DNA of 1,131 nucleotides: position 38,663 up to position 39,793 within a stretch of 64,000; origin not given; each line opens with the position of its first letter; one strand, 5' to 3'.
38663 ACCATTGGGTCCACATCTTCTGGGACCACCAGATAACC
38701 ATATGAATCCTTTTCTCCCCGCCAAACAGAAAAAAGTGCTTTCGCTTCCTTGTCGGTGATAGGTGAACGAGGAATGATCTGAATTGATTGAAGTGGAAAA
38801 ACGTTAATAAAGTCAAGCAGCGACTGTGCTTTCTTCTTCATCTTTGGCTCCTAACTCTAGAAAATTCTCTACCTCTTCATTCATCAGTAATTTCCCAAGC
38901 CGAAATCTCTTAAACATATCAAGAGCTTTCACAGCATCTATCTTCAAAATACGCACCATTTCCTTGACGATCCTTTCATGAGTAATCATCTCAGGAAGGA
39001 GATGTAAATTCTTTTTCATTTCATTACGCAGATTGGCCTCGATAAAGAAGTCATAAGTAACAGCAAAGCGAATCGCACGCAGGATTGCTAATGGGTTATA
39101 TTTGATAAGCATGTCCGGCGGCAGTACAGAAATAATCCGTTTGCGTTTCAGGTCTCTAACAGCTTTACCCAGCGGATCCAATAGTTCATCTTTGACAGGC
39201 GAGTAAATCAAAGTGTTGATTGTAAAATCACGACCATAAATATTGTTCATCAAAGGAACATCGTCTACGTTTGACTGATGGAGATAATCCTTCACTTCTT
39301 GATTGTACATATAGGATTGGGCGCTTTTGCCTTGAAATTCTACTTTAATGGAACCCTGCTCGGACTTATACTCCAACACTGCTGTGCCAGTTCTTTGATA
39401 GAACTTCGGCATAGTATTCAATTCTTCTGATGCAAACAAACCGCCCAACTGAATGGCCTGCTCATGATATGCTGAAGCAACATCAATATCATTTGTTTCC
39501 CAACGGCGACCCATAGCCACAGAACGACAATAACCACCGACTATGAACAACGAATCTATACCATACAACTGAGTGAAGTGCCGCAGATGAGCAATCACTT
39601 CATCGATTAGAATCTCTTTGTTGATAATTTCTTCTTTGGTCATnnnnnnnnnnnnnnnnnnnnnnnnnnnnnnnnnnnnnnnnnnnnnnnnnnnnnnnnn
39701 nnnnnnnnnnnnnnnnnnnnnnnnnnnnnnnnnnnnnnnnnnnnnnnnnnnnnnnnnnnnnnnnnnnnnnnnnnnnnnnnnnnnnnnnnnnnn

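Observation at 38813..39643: Minimal CCA-type tRNA nucleotidyltransferase (276 aa) encoded by the phage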

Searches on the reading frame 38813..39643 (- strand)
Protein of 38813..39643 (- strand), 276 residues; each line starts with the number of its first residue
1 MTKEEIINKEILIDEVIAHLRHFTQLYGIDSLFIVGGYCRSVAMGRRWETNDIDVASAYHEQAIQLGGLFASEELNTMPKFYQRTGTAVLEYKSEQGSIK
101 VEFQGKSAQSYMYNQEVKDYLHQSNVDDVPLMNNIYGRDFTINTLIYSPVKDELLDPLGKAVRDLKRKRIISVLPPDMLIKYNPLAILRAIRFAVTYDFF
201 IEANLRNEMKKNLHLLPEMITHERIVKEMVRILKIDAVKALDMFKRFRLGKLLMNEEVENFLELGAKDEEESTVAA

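Call 3: search_protein_families(library=pfam, proteins=[window:38813-39643:-], max_evalue=1)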
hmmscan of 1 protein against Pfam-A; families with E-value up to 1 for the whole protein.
window:38813-39643:- (276 aa): 2 families
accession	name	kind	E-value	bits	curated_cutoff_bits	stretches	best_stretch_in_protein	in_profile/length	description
PF01743.26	PolyA_pol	-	2.4e-12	47.7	23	1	32-170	1-125/126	Poly A polymerase head domain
PF12627.12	PolyA_pol_RNAbd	-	0.0053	16.9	22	1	198-252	1-55/64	Probable RNA and SrmB- binding site of polymerase A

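Call 4: search_protein_families(library=phrogs, proteins=[window:38813-39643:-], max_evalue=0.01)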
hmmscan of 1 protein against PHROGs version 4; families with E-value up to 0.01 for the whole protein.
window:38813-39643:- (276 aa): 2 families
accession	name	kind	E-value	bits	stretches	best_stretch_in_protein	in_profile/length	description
phrog_2244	-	DNA, RNA and nucleotide metabolism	9.2e-20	72.4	1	127-258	81-209/392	tRNA nucleotidyltransferase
phrog_24229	-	DNA, RNA and nucleotide metabolism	2.2e-15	57.8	1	32-247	6-219/245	tRNA nucleotidyltransferase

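Call 5: search_protein_families(library=ncbifam, proteins=[window:38813-39643:-], max_evalue=1)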
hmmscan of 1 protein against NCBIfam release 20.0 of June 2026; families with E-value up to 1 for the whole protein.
window:38813-39643:- (276 aa): 8 families
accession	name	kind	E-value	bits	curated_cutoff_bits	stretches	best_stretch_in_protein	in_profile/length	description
TIGR01942.1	pcnB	subfamily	2.7e-17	62.7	305.65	1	136-274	121-257/425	polynucleotide adenylyltransferase PcnB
NF009814.0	PRK13299.1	equivalog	2.8e-17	62.9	290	1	33-248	24-220/396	CCA tRNA nucleotidyltransferase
NF041569.1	A-tRNAntase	equivalog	9.8e-12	43.9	1440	1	7-249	456-687/880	A-adding tRNA nucleotidyltransferase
TIGR02692.1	tRNA_CCA_actino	equivalog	3.7e-11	42.4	438.8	1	30-256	28-242/466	CCA tRNA nucleotidyltransferase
NF008634.1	PRK11623.1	equivalog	2e-07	30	702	1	33-236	64-261/469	polynucleotide adenylyltransferase PcnB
NF008137.0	PRK10885.1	equivalog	9e-07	28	451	1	127-238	80-190/409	multifunctional CCA addition/repair protein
NF009812.0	PRK13297.1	equivalog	0.00021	20.5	624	1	127-236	91-197/364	tRNA CCA-pyrophosphorylase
NF009813.0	PRK13298.1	equivalog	0.00073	18.5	606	1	127-235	80-187/417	tRNA CCA-pyrophosphorylase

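Call 7: search_dna_similar(query=window:38813-39643:-, collection=phages, mode=protein, max_rows=40)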
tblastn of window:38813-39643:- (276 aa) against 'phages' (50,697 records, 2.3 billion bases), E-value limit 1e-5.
Records with a match: 93; places in all: 93; records where one place covers at least 80% of the query: 3.
Best place of each record, by identity: <60% 93.
By first word of the organism name: Erwinia 28; Aeromonas 21; Prevotella 15; Bacteriophage 10; Salmonella 5; Vibrio 5; Acidianus 2; uncultured 2; Synechococcus 2; Enterobacter 1; and 2 more.
By host as written in the record: - 16; Prevotella sp. 15; Erwinia amylovora 10; Aeromonas salmonicida 7; Aeromonas salmonicida subsp. salmonicida 6; Erwinia amylovora IVIA 1892.1 4; Vibrio mediterranei 4; Erwinia sp. 3; and 23 more.
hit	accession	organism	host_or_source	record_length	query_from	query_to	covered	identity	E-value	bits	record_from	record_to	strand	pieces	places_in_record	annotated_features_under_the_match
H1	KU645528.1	Acidianus tailed spindle virus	Acidianus sp. CHAS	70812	5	259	92%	26.9%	1e-6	56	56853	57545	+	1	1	poly-A polymerase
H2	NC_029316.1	Acidianus tailed spindle virus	Acidianus sp. CHAS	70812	5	259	92%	26.9%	1e-6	56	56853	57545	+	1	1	tRNA nucleotidyltransferase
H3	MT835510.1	Bacteriophage sp.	human fecal samples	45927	1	233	84%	28.0%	5e-15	81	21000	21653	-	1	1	record has no annotation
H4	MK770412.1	Salmonella phage SE5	sewage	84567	32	247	78%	29.1%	4e-7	57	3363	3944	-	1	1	tRNA nucleotidyltransferase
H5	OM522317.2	Erwinia phage Hena2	Erwinia amylovora 1/79Sm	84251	32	247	78%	29.1%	5e-7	57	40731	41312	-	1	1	tRNA nucleotidyltransferase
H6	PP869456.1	Erwinia phage Prophecy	Erwinia amylovora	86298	32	247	78%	29.1%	5e-7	57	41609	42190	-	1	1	tRNA nucleotidyltransferase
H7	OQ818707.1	Erwinia phage Rouille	Erwinia amylovora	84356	32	247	78%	29.1%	5e-7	57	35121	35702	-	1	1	tRNA nucleotidyltransferase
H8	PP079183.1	Erwinia phage vEam_W_25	Erwinia amylovora IVIA 1614.1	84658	32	247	78%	29.1%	5e-7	57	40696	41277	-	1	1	tRNA nucleotidyltransferase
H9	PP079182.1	Erwinia phage vEam_PM_6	Erwinia amylovora IVIA 1526.6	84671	32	247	78%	29.1%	5e-7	57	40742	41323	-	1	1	tRNA nucleotidyltransferase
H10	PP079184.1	Erwinia phage vEam_PM_27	Erwinia amylovora IVIA 1892.1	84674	32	247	78%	29.1%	5e-7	57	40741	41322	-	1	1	tRNA nucleotidyltransferase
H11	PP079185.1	Erwinia phage vEam_PM_21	Erwinia amylovora IVIA 1892.1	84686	32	247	78%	29.1%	5e-7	57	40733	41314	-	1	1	tRNA nucleotidyltransferase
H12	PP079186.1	Erwinia phage vEam_W_28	Erwinia amylovora IVIA 1892.1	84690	32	247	78%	29.1%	5e-7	57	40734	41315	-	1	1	tRNA nucleotidyltransferase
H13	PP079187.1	Erwinia phage vEam_S_24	Erwinia amylovora IVIA 1892.1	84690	32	247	78%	29.1%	5e-7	57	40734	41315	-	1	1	tRNA nucleotidyltransferase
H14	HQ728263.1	Erwinia phage vB_Eam-MM7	Erwinia amylovora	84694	32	247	78%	29.1%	5e-7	57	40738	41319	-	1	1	tRNA nucleotidyltransferase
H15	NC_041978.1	Erwinia phage vB_Eam-MM7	Erwinia amylovora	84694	32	247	78%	29.1%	5e-7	57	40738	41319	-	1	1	tRNA nucleotidyltransferase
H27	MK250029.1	Prevotella phage Lak-C1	Prevotella sp.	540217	30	233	74%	28.8%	6e-13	74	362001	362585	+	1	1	record has no annotation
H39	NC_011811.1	Erwinia phage phiEa21-4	Erwinia amylovora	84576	32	229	72%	29.3%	1e-6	55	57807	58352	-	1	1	tRNA nucleotidyltransferase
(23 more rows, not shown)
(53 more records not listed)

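Call 8: search_solved_structures(query=window:38813-39643:-, max_evalue=0.01, show_alignments=3)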
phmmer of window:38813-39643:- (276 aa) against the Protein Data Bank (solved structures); distinct sequences matched with E-value up to 0.01: 13.
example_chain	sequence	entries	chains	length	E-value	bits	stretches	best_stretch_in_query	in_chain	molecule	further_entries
4wby_A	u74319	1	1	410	3.5e-10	43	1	14-250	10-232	Poly A polymerase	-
1vfg_A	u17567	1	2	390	9.1e-10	41.7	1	32-250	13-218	poly A polymerase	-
4wbz_A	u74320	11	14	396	9.5e-10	41.6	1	32-250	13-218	Poly A polymerase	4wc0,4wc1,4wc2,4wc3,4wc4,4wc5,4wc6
6ibp_A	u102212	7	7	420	2.1e-09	40.4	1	28-233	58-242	CCA-adding enzyme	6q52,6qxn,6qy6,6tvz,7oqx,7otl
7otr_A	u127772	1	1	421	2.1e-09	40.4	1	28-233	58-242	CCA-adding protein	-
9kma_A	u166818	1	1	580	3.6e-09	39.7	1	13-232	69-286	Polynucleotide adenylyltransferase family protein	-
9ns4_A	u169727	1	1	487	2.6e-08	36.9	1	131-235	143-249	tRNA nucleotidyltransferase cca2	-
9ns2_A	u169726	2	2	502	8.3e-08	35.2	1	129-235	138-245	tRNA nucleotidyltransferase cca1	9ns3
1miv_A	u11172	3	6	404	3.5e-07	33.2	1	87-243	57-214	tRNA CCA-adding enzyme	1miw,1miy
3h37_A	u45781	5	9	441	4.2e-06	29.7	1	97-247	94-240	TRNA nucleotidyl transferase-related protein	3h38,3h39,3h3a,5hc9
3aqm_A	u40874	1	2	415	9.7e-05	25.2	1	133-234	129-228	Poly(A) polymerase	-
3aqk_A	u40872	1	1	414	0.00026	23.8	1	133-210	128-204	Poly(A) polymerase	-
3aql_A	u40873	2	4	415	0.00026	23.8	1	133-210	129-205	Poly(A) polymerase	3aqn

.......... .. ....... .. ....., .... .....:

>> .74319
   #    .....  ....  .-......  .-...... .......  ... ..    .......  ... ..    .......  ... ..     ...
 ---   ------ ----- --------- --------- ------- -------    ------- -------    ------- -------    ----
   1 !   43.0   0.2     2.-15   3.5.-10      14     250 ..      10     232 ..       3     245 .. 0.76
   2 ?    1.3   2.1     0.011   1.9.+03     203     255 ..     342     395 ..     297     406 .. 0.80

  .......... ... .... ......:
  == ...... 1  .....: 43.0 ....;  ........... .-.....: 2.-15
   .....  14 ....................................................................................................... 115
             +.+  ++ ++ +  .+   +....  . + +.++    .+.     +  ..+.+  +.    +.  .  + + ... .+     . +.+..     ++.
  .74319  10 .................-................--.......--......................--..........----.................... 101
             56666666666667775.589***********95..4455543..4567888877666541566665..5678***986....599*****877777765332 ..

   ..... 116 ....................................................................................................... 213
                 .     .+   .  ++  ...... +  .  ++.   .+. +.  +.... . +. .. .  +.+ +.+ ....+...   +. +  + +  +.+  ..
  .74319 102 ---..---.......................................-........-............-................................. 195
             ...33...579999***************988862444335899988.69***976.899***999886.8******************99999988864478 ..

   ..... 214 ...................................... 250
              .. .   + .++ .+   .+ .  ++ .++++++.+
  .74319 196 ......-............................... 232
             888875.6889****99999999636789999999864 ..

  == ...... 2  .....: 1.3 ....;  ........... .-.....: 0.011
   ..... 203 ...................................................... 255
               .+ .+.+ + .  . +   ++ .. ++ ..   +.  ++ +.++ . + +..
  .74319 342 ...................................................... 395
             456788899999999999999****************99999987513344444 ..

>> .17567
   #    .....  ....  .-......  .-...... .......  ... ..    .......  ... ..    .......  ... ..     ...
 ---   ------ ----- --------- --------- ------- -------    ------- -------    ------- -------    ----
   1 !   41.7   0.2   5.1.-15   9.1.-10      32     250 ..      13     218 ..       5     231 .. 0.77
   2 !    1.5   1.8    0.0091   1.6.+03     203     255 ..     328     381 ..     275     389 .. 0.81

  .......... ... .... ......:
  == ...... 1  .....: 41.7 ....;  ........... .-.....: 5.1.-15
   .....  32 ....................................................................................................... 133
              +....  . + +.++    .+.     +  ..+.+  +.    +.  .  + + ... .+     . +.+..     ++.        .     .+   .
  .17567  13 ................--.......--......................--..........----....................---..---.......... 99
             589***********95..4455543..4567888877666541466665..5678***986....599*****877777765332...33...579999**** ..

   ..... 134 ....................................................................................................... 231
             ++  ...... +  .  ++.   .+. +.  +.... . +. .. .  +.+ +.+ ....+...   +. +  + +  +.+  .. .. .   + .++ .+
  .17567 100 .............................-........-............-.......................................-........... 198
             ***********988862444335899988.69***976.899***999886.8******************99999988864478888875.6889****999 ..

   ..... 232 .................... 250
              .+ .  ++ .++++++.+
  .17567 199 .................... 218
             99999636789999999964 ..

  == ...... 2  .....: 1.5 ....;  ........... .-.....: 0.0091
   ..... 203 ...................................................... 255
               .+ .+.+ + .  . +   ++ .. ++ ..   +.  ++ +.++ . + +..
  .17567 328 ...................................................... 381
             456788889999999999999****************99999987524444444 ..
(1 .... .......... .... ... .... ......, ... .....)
